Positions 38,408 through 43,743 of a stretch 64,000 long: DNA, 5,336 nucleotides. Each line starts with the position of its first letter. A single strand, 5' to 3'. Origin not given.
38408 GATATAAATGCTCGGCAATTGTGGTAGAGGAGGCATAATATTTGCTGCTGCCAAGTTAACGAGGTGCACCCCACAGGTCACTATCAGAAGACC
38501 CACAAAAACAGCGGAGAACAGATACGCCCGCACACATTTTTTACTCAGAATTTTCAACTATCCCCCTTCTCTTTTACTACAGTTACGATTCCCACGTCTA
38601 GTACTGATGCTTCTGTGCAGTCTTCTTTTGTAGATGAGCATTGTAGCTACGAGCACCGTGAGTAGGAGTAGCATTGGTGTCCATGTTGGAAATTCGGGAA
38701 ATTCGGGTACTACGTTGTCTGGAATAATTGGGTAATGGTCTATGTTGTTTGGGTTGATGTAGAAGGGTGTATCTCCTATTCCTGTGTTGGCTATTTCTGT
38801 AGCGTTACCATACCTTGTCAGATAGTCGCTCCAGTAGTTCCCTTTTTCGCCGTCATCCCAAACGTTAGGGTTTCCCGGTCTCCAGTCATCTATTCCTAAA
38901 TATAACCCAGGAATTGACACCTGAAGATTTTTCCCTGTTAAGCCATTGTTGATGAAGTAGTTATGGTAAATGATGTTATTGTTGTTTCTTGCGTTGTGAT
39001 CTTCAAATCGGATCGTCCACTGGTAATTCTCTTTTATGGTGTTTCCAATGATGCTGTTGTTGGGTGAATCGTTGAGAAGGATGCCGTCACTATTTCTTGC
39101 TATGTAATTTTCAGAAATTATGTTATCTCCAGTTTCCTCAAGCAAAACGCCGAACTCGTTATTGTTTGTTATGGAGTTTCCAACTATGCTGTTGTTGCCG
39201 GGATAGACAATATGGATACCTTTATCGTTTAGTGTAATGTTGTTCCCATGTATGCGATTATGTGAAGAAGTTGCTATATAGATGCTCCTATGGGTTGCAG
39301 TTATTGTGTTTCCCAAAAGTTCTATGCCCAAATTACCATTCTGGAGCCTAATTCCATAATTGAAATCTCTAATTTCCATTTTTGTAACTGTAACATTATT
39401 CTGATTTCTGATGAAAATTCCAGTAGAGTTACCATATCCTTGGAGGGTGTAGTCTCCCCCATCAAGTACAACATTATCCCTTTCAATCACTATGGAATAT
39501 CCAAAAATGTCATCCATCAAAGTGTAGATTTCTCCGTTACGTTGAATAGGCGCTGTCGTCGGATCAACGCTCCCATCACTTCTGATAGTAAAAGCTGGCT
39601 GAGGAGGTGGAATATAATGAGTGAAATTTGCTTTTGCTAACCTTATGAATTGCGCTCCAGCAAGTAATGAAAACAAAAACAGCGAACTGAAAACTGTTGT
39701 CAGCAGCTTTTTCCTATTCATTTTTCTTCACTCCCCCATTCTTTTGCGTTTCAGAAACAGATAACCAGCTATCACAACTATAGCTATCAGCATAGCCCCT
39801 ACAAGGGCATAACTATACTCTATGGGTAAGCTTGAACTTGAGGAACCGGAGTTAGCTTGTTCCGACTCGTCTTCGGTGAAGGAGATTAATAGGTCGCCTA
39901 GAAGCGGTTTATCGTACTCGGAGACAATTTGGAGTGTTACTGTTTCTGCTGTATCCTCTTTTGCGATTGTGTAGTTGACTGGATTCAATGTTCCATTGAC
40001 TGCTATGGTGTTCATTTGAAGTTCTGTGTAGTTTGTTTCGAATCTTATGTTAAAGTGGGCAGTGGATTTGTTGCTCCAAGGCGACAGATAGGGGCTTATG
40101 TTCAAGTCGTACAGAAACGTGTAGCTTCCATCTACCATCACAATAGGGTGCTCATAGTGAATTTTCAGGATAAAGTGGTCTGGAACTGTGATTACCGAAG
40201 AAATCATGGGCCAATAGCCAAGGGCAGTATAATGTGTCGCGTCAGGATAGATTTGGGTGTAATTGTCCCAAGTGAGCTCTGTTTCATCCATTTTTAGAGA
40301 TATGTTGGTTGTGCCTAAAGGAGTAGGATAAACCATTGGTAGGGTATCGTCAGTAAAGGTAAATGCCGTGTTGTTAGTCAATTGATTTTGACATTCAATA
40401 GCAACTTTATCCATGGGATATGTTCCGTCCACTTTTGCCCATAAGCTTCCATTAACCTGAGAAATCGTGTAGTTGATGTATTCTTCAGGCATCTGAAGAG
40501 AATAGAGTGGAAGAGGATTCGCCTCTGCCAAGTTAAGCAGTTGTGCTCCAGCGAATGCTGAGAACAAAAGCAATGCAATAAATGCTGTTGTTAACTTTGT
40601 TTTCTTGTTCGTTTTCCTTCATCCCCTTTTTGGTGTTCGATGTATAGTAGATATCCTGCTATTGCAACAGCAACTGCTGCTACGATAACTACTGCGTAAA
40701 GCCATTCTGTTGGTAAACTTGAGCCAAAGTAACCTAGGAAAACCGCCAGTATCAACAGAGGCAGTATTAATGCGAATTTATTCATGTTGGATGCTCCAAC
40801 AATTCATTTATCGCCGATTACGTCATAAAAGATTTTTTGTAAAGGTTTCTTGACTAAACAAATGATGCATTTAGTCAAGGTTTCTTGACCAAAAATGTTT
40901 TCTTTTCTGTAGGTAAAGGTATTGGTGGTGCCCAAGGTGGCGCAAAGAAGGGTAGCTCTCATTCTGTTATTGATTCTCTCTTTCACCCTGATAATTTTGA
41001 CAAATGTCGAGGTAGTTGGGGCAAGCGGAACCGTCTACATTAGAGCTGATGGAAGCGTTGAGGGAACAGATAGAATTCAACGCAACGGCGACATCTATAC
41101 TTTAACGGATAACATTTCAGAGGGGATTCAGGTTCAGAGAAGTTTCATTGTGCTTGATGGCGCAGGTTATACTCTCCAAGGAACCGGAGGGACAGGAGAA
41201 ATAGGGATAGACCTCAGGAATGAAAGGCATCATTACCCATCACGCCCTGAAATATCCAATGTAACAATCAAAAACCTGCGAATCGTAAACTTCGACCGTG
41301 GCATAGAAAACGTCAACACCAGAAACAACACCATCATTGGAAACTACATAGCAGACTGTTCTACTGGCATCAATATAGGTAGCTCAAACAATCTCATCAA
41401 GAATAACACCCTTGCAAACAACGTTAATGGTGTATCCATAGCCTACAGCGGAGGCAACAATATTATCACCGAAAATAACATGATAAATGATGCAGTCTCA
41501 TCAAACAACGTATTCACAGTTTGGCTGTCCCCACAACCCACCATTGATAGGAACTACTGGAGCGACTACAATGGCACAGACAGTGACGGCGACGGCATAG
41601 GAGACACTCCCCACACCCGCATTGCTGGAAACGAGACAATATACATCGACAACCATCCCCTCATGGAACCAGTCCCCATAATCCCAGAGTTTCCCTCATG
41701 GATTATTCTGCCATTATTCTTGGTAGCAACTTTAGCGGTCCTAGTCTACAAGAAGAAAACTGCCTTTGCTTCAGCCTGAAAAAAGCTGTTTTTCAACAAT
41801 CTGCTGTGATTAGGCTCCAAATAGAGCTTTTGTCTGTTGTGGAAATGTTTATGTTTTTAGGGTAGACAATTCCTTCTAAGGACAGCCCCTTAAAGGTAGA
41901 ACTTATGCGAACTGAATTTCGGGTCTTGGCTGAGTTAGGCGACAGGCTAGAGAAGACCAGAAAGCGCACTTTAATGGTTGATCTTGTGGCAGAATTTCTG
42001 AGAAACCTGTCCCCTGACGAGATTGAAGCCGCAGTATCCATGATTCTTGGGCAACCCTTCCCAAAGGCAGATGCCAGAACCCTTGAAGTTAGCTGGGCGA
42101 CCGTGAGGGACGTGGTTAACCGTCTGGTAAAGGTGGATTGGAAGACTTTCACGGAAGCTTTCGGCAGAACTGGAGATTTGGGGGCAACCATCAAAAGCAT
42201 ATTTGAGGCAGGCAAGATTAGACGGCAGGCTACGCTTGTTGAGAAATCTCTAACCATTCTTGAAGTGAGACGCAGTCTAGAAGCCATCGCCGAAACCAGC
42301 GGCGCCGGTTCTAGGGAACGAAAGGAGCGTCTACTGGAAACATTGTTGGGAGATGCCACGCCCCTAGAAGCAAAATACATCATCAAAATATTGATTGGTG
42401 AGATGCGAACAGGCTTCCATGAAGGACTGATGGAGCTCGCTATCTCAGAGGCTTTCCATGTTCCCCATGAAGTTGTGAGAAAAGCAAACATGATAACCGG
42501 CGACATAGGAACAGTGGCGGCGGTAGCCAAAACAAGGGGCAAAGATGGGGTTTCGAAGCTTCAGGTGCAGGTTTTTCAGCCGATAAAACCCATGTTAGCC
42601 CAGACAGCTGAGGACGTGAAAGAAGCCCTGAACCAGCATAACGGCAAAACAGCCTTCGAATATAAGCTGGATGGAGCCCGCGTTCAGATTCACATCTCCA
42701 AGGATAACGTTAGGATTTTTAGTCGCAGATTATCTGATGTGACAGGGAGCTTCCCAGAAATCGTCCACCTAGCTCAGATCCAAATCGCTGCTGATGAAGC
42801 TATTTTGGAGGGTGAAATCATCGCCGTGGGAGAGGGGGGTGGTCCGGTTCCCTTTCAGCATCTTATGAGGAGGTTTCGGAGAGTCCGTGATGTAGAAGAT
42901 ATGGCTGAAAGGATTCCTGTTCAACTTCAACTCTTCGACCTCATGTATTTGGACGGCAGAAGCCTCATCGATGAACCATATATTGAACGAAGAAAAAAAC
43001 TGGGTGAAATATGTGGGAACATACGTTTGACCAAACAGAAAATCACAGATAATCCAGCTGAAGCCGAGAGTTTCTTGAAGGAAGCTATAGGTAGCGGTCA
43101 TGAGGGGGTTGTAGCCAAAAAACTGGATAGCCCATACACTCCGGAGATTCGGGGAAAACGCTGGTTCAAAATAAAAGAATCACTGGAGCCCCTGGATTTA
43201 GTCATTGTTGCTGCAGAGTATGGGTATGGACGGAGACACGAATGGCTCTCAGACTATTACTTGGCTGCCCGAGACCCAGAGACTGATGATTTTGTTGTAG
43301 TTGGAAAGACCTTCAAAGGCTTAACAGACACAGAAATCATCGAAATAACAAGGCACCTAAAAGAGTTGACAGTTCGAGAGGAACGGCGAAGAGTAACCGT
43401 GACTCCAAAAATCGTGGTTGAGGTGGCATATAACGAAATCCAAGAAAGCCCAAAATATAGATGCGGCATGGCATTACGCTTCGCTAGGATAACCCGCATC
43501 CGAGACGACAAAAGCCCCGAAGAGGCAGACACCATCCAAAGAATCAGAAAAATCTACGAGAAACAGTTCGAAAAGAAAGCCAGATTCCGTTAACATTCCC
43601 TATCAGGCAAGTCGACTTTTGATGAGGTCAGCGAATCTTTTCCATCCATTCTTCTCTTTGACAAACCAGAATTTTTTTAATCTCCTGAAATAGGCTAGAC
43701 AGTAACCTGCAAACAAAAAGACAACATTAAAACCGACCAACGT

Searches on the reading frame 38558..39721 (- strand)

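Call 58: search_protein_families(library=pfam, proteins=[window:38558-39721:-], max_evalue=0.00001)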
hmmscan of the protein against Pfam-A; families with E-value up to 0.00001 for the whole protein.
window:38558-39721:- (387 aa): 2 families
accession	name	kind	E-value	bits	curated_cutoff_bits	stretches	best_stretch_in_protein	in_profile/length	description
PF13229.12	Beta_helix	-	2.8e-23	82.7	25.9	2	135-263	13-141/158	Right handed beta helix region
PF05048.19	NosD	-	1.4e-20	74.1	23.6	1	94-300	14-210/212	Periplasmic copper-binding protein (NosD)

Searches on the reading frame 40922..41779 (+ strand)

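Call 58: search_protein_families(library=pfam, proteins=[window:40922-41779:+], max_evalue=0.00001)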
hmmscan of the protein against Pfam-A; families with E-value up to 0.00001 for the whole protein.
window:40922-41779:+ (285 aa): 2 families
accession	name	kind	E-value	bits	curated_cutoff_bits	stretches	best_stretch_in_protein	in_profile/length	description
PF13229.12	Beta_helix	-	1.2e-07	32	25.9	1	72-192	22-138/158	Right handed beta helix region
PF05048.19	NosD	-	1.6e-06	28.2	23.6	0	113-218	92-212/212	Periplasmic copper-binding protein (NosD)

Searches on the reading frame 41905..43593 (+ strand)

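Call 58: search_protein_families(library=pfam, proteins=[window:41905-43593:+], max_evalue=0.00001)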
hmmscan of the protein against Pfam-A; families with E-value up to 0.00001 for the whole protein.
window:41905-43593:+ (562 aa): 3 families
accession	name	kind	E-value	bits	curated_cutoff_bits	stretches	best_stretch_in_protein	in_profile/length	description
PF01068.26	DNA_ligase_A_M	-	1.5e-57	195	26.2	1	229-424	1-204/204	ATP dependent DNA ligase domain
PF04675.19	DNA_ligase_A_N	-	1.2e-32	113.9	24.6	1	4-177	1-170/174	DNA ligase N terminus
PF04679.21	DNA_ligase_A_C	-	2e-14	54.2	27.5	1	445-536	2-94/94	ATP dependent DNA ligase C terminal region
